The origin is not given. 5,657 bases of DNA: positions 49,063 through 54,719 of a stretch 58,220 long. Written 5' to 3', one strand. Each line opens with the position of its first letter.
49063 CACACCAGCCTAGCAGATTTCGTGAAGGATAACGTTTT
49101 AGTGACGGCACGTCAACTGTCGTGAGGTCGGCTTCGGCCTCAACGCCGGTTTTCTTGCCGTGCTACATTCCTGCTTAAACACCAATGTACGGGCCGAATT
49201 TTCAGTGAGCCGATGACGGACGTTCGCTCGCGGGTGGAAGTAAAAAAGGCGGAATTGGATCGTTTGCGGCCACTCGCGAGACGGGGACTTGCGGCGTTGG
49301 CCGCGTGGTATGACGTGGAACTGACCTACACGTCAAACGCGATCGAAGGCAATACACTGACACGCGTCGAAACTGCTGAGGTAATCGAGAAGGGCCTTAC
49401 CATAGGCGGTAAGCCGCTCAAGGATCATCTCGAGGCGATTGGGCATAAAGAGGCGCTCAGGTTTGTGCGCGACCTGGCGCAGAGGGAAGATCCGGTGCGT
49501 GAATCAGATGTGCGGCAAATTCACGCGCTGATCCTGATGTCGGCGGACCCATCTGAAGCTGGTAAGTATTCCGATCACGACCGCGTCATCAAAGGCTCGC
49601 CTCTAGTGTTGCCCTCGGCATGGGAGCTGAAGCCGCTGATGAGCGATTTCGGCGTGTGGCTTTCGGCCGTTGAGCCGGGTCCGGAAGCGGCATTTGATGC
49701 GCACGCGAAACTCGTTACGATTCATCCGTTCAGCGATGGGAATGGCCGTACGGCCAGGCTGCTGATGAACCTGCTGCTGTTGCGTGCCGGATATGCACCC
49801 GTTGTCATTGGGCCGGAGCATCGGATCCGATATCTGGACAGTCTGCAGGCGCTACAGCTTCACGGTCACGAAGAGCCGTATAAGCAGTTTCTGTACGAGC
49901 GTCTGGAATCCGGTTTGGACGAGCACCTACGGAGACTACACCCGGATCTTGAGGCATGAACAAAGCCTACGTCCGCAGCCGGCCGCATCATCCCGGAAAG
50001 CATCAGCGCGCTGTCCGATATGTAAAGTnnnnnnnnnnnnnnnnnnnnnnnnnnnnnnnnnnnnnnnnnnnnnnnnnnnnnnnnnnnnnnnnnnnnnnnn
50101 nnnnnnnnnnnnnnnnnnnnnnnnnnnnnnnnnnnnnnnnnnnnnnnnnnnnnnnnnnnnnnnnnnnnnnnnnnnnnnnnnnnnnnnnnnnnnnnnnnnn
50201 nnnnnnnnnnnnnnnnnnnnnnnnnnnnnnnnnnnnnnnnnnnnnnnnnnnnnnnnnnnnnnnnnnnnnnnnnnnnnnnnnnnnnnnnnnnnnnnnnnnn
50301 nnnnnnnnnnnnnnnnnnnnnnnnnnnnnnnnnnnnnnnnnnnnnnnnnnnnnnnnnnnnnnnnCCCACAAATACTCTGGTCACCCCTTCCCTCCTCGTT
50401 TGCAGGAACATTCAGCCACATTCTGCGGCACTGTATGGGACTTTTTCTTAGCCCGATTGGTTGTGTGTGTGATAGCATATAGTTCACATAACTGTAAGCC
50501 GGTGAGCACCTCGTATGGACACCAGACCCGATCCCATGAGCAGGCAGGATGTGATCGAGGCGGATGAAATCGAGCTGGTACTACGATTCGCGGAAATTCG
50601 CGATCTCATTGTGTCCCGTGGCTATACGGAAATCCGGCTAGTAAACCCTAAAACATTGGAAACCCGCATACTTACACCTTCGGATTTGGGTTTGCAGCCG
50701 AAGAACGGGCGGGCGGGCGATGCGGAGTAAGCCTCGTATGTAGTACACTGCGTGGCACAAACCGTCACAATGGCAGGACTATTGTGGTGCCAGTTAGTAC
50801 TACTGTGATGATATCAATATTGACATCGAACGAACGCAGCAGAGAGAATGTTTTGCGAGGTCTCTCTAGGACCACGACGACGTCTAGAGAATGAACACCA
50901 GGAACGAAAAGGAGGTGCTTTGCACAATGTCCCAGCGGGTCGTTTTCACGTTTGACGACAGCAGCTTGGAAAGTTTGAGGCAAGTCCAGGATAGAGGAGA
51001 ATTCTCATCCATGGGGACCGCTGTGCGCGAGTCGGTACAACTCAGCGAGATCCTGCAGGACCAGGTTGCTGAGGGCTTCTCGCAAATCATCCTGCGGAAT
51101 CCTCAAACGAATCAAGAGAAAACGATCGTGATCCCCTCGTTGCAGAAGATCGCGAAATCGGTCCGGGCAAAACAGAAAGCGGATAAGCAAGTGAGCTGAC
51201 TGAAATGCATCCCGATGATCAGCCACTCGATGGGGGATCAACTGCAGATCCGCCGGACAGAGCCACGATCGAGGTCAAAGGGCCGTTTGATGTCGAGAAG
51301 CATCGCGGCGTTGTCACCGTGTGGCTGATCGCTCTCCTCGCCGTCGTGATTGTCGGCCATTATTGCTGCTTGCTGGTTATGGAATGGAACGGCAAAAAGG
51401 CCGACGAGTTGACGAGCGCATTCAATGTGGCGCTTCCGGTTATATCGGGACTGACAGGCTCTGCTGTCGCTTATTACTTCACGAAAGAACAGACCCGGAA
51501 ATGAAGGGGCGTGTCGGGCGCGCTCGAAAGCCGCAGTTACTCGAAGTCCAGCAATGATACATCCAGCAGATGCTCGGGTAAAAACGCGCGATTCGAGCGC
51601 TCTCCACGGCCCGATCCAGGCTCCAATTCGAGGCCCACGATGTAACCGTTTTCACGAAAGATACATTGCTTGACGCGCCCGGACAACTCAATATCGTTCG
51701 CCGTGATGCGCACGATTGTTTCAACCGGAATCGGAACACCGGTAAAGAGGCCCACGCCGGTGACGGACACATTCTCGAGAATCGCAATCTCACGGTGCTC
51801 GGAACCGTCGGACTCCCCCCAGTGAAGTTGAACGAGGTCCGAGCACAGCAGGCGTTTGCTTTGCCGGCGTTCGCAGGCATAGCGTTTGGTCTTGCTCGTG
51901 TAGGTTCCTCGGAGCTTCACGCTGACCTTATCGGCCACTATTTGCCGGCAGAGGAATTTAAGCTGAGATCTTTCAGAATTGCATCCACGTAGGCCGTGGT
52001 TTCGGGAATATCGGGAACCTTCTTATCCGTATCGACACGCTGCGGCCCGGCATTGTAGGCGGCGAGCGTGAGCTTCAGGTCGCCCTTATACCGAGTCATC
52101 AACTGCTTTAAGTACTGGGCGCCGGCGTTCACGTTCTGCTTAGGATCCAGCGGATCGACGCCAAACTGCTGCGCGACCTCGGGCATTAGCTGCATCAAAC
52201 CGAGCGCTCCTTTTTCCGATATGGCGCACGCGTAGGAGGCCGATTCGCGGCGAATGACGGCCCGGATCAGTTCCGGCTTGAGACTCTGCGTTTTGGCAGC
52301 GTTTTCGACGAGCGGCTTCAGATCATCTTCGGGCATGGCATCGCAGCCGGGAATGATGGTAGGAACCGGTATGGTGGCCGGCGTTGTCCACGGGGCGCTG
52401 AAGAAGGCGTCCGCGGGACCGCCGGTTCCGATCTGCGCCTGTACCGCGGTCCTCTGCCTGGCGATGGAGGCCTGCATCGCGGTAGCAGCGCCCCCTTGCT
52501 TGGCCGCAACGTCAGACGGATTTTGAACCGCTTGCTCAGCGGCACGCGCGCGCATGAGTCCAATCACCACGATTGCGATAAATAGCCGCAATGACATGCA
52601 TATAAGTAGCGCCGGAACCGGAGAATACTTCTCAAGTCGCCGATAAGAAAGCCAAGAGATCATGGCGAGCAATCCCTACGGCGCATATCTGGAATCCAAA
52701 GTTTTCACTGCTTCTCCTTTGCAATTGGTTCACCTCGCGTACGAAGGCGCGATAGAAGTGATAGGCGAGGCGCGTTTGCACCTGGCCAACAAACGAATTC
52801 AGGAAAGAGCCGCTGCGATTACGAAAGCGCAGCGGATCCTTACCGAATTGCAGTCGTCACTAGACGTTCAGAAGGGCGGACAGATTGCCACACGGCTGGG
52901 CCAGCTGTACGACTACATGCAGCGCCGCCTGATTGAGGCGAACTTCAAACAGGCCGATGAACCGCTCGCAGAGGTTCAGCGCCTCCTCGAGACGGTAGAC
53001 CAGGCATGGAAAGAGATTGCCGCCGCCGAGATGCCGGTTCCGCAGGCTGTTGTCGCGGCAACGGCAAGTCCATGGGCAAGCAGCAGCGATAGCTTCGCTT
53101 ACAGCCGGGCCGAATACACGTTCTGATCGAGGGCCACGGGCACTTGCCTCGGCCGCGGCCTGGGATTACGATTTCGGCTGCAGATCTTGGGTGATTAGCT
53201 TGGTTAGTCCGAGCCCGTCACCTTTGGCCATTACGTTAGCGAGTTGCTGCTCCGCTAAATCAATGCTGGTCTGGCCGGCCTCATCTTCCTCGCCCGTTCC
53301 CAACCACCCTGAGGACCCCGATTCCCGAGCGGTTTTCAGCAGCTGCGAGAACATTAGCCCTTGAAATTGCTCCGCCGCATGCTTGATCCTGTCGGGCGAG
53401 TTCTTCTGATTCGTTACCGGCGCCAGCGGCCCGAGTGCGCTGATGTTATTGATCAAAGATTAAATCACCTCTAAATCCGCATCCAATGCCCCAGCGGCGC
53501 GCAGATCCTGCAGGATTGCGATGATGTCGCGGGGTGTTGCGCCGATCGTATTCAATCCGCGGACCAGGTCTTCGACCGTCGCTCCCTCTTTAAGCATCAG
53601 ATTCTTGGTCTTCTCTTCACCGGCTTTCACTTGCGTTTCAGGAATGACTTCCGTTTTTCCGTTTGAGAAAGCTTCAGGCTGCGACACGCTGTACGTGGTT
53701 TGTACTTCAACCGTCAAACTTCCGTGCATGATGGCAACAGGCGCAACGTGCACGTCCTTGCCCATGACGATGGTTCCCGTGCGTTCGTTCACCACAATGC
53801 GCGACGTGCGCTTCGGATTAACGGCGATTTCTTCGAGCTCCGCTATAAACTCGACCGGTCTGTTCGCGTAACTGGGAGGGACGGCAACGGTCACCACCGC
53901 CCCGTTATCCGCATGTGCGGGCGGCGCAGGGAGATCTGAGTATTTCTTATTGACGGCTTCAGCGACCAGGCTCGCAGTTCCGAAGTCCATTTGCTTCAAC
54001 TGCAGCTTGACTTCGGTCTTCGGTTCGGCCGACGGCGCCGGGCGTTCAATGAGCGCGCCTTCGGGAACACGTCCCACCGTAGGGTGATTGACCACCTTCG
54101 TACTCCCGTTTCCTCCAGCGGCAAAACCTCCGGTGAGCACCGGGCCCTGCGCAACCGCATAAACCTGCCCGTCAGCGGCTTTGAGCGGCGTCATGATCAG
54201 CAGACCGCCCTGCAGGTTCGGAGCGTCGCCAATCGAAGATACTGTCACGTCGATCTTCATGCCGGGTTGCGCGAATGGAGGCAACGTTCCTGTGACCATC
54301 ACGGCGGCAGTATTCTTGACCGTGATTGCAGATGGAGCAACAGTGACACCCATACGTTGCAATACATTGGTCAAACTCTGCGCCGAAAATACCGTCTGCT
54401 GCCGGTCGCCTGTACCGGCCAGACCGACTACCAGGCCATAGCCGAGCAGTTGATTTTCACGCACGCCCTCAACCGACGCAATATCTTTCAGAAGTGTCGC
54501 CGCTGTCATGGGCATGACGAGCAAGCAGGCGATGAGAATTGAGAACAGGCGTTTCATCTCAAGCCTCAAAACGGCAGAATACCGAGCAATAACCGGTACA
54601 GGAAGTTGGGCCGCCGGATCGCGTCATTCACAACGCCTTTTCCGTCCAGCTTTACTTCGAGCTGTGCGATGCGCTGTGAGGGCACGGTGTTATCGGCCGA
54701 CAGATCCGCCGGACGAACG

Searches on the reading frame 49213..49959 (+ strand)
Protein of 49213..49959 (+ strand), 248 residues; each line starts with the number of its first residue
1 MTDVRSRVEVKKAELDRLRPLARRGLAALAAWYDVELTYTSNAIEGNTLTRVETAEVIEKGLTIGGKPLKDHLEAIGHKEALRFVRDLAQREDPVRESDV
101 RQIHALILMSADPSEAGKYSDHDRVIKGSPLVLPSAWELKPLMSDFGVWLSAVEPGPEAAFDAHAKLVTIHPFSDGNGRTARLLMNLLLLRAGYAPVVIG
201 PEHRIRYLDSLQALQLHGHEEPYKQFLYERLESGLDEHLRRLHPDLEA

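Call 13: search_protein_families(library=pfam, proteins=[window:49213-49959:+], max_evalue=0.01)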
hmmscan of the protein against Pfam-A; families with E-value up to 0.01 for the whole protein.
window:49213-49959:+ (248 aa): 1 family
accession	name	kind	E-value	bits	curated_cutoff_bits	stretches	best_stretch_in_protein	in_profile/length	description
PF02661.23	Fic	-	1.2e-15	58.5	24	1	95-189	2-93/93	Fic/DOC family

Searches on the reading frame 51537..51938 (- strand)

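Call 13: search_protein_families(library=pfam, proteins=[window:51537-51938:-], max_evalue=0.01)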
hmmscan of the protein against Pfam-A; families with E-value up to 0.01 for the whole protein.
window:51537-51938:- (133 aa): 1 family
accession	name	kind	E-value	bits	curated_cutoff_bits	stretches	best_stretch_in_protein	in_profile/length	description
PF07238.19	PilZ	-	0.00021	22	22.5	1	23-113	1-93/102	PilZ domain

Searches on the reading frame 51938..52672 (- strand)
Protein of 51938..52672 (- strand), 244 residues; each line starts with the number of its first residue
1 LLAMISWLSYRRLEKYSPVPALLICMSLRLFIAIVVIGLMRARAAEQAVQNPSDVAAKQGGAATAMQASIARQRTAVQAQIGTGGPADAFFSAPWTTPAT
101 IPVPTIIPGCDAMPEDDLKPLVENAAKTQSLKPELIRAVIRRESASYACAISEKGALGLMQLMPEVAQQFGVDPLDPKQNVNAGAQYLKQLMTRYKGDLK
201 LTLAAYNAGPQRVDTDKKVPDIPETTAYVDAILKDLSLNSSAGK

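Call 13: search_protein_families(library=pfam, proteins=[window:51938-52672:-], max_evalue=0.01)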
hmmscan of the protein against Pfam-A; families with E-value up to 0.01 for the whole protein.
window:51938-52672:- (244 aa): 1 family
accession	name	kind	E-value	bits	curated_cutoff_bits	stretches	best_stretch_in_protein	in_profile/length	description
PF01464.25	SLT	-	2.5e-25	88.8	21.3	1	122-218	3-106/117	Transglycosylase SLT domain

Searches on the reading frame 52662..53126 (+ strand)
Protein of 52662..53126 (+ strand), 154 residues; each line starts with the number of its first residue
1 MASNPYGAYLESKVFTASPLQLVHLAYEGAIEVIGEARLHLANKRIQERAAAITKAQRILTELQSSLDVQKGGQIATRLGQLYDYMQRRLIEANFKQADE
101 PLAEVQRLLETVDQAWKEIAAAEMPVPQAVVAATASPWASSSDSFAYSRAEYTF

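Call 13: search_protein_families(library=pfam, proteins=[window:52662-53126:+], max_evalue=0.01)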
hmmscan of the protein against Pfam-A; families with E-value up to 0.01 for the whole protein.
window:52662-53126:+ (154 aa): 1 family
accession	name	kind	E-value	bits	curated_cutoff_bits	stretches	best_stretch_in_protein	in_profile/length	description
PF02561.19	FliS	-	6.5e-37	126.8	26.7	1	7-119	2-114/115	Flagellar protein FliS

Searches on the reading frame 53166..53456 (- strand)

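Call 13: search_protein_families(library=pfam, proteins=[window:53166-53456:-], max_evalue=0.01)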
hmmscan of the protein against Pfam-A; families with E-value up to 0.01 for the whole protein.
window:53166-53456:- (96 aa): 1 family
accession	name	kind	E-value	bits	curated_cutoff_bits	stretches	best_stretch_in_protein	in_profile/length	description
PF10135.14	Rod-binding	-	0.002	19.1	25.1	1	59-89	18-49/51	Rod binding protein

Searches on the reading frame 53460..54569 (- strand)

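Call 35: search_protein_families(library=pfam, proteins=[window:53460-54569:-], max_evalue=0.01)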
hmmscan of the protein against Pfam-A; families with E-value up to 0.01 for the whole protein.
window:53460-54569:- (369 aa): 1 family
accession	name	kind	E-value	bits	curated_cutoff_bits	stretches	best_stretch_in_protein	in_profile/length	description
PF02119.21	FlgI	-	1.2e-132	442.4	25.3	1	27-368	2-343/343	Flagellar P-ring protein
